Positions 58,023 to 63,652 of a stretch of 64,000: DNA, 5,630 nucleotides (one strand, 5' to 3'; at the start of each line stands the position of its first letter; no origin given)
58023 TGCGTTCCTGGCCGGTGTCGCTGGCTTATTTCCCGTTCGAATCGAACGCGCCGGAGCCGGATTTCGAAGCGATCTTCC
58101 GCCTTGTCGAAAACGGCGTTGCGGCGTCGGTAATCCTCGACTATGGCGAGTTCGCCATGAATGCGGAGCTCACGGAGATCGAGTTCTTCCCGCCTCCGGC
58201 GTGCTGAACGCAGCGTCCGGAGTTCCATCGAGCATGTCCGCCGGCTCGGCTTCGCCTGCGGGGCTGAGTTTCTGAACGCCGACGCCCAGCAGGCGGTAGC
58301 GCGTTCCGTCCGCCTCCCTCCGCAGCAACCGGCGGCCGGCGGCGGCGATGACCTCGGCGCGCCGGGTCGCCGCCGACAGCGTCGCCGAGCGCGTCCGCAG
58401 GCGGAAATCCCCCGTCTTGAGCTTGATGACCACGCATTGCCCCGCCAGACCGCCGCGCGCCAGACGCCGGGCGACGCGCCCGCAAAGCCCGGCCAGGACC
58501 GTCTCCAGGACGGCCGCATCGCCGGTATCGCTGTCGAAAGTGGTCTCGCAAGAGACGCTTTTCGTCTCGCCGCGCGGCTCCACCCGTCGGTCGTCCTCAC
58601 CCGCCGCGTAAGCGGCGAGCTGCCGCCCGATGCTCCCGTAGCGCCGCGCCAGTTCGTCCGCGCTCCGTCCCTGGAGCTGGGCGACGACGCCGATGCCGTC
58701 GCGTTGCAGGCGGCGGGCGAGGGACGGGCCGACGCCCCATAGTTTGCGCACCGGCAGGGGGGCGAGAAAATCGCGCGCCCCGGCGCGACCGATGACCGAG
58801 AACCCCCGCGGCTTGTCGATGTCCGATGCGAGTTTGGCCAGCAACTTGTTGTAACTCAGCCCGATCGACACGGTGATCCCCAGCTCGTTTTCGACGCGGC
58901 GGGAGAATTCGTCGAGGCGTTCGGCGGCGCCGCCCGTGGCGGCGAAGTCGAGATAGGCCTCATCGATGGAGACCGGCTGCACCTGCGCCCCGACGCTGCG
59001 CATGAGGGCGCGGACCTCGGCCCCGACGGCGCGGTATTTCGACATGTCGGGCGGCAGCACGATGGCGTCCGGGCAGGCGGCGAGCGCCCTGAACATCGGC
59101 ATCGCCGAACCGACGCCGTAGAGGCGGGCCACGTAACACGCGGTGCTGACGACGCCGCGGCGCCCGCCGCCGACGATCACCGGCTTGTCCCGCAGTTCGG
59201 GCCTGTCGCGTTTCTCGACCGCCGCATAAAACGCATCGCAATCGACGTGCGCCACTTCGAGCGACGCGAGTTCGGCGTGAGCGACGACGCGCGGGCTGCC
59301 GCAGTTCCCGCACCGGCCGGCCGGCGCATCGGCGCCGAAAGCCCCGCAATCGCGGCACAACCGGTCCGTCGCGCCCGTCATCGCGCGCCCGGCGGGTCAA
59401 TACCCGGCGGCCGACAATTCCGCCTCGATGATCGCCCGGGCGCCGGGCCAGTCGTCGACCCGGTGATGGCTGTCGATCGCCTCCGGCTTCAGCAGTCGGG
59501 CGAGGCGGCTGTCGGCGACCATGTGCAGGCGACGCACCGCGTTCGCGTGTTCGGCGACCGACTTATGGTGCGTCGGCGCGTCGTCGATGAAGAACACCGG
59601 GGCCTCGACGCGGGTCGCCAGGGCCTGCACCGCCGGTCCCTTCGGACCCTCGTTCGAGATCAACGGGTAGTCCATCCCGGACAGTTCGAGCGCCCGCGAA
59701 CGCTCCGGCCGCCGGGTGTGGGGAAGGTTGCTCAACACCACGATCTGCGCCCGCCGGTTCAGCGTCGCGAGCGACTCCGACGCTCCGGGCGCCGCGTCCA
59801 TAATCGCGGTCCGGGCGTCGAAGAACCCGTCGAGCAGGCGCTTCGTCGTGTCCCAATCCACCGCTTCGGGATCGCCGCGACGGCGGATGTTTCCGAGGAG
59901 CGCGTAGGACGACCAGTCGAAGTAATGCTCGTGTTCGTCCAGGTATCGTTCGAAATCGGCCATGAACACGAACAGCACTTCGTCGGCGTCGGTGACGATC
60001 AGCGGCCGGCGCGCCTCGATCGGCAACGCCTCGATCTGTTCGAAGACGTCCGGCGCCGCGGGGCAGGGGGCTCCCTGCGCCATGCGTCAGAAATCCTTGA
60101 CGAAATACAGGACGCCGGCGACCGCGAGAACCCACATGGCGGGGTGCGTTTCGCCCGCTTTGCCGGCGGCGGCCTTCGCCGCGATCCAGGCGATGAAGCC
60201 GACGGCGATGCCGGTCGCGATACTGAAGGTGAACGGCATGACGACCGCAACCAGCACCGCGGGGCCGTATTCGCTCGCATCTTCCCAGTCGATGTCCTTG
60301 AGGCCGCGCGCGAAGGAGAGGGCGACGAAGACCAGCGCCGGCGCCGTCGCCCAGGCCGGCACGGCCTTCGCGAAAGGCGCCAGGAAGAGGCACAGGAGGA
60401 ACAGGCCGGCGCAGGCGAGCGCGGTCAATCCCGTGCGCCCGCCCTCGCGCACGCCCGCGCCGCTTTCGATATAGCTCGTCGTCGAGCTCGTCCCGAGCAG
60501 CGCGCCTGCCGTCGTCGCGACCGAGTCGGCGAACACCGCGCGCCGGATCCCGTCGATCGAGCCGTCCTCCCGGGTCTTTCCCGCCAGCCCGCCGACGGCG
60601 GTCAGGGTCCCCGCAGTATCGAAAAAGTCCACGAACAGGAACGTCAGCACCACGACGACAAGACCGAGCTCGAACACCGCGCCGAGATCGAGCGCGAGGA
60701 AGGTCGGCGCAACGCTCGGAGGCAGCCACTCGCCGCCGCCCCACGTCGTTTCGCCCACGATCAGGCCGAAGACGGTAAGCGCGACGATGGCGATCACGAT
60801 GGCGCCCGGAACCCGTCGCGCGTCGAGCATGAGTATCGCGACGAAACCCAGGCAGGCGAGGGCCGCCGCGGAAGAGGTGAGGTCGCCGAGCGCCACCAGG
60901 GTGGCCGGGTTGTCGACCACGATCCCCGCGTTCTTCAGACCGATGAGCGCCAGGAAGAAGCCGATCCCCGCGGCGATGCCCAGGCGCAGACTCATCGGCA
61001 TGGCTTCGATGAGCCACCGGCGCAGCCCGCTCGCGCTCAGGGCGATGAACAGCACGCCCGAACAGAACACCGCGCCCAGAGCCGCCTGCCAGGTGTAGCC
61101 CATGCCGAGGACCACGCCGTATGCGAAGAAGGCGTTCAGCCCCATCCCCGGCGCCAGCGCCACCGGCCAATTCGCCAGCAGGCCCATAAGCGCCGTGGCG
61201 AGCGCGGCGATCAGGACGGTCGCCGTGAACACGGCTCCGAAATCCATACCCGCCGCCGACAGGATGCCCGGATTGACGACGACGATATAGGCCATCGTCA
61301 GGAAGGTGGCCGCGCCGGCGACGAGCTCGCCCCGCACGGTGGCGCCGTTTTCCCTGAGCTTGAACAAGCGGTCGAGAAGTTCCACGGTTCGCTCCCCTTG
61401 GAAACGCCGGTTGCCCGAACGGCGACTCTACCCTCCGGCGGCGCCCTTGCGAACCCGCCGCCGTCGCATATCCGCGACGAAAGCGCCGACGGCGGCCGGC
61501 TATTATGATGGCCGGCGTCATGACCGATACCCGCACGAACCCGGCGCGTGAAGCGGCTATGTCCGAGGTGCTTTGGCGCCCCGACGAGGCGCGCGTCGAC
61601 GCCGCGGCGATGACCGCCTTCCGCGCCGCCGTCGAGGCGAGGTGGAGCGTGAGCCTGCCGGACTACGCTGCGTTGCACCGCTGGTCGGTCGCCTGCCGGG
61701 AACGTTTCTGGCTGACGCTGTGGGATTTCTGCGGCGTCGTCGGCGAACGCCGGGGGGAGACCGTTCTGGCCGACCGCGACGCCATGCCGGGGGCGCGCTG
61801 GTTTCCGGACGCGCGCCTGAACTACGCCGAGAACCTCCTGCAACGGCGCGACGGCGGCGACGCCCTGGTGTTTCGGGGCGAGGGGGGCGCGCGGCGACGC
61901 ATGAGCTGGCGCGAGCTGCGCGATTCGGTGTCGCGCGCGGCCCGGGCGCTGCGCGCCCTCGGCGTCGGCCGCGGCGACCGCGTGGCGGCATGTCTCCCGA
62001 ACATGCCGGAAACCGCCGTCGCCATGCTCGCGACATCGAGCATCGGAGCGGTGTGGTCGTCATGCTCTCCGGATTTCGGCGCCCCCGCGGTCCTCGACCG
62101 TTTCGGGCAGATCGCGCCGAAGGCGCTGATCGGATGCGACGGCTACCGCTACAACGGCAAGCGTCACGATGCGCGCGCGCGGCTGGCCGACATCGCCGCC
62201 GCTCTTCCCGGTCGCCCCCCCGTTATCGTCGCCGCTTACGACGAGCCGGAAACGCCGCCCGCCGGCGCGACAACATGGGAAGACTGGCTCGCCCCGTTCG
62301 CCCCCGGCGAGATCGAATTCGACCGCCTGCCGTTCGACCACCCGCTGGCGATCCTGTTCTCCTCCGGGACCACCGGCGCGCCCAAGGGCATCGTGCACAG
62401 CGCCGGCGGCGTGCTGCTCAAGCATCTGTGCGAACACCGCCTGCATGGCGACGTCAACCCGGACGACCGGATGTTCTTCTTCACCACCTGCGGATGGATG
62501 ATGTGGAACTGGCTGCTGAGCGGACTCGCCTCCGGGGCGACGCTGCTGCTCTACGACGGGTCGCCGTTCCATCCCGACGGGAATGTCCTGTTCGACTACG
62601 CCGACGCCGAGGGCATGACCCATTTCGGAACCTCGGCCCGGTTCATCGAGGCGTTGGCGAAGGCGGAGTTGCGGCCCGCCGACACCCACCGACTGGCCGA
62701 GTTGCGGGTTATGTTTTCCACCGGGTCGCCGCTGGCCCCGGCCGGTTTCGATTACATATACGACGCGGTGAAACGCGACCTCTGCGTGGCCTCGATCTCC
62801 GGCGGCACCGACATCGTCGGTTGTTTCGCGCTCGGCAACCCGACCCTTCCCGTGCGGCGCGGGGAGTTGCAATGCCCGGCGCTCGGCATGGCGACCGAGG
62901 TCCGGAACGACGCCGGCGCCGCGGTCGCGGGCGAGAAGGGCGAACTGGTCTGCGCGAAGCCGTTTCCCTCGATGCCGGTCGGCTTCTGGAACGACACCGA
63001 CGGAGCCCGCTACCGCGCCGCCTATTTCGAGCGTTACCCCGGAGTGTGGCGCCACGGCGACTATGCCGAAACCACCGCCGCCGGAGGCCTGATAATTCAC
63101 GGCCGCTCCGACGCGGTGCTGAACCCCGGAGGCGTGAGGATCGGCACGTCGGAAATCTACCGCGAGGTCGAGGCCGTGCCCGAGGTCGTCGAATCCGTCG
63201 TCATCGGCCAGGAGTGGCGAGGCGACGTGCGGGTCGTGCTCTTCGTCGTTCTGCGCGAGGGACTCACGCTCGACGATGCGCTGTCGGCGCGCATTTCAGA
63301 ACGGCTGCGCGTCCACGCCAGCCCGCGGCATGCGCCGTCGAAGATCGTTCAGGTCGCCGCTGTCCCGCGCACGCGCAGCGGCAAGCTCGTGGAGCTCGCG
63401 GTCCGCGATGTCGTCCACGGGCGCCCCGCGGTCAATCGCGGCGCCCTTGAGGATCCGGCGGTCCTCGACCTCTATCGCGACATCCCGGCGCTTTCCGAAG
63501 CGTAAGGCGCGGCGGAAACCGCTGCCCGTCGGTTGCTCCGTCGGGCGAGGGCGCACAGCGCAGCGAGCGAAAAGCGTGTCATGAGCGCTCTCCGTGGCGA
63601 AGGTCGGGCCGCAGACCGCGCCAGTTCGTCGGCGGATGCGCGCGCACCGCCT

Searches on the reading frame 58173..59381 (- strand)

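Call 73: search_protein_families(library=pfam, proteins=[window:58173-59381:-], max_evalue=0.1)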
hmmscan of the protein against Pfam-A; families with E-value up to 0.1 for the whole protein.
window:58173-59381:- (403 aa): 5 families
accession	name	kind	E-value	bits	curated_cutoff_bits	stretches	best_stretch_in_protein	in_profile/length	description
PF00817.25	IMS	-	1.8e-43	148.4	23.2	1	46-187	1-148/148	impB/mucB/samB family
PF11799.13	IMS_C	-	3.5e-28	98.6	20.7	1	274-377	2-104/109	impB/mucB/samB family C-terminal domain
PF11798.14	IMS_HHH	-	5.4e-08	33.1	24.4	1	203-226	5-28/32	IMS family HHH motif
PF21999.2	IMS_HHH_1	-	0.012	16.4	27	1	213-262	2-52/53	DNA polymerase-iota, thumb domain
PF14520.12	HHH_5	-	0.068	14.1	27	0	216-247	9-40/57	Helix-hairpin-helix domain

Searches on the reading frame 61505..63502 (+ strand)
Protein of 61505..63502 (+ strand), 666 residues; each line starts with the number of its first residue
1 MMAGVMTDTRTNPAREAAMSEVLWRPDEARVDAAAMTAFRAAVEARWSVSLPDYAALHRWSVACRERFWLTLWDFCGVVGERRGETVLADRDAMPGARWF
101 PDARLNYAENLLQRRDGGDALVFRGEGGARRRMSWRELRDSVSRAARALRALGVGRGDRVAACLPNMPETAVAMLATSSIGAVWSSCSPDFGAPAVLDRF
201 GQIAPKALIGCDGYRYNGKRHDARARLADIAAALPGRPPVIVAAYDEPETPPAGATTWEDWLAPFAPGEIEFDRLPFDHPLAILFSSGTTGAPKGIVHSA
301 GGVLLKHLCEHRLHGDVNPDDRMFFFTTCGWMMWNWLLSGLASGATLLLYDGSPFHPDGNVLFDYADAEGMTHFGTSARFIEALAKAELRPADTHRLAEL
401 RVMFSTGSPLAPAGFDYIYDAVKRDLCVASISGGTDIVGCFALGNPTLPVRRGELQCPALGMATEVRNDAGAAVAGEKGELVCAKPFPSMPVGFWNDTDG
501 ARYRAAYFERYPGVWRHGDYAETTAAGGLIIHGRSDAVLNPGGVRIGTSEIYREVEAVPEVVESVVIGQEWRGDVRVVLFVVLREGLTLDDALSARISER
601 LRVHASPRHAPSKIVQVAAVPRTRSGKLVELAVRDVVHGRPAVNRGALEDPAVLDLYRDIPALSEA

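Call 51: search_protein_families(library=pfam, proteins=[window:61505-63502:+], max_evalue=0.00001)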
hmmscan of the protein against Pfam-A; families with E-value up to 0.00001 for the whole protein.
window:61505-63502:+ (666 aa): 3 families
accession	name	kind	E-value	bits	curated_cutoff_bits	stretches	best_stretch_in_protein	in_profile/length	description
PF00501.34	AMP-binding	-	7.7e-51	173.5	29.9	1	119-486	12-377/384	AMP-binding enzyme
PF16177.11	ACAS_N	-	2e-09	37.5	27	1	54-110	1-54/55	Acetyl-coenzyme A synthetase N-terminus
PF13193.12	AMP-binding_C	-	5e-08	34.2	24.5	1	557-627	8-76/76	AMP-binding enzyme C-terminal domain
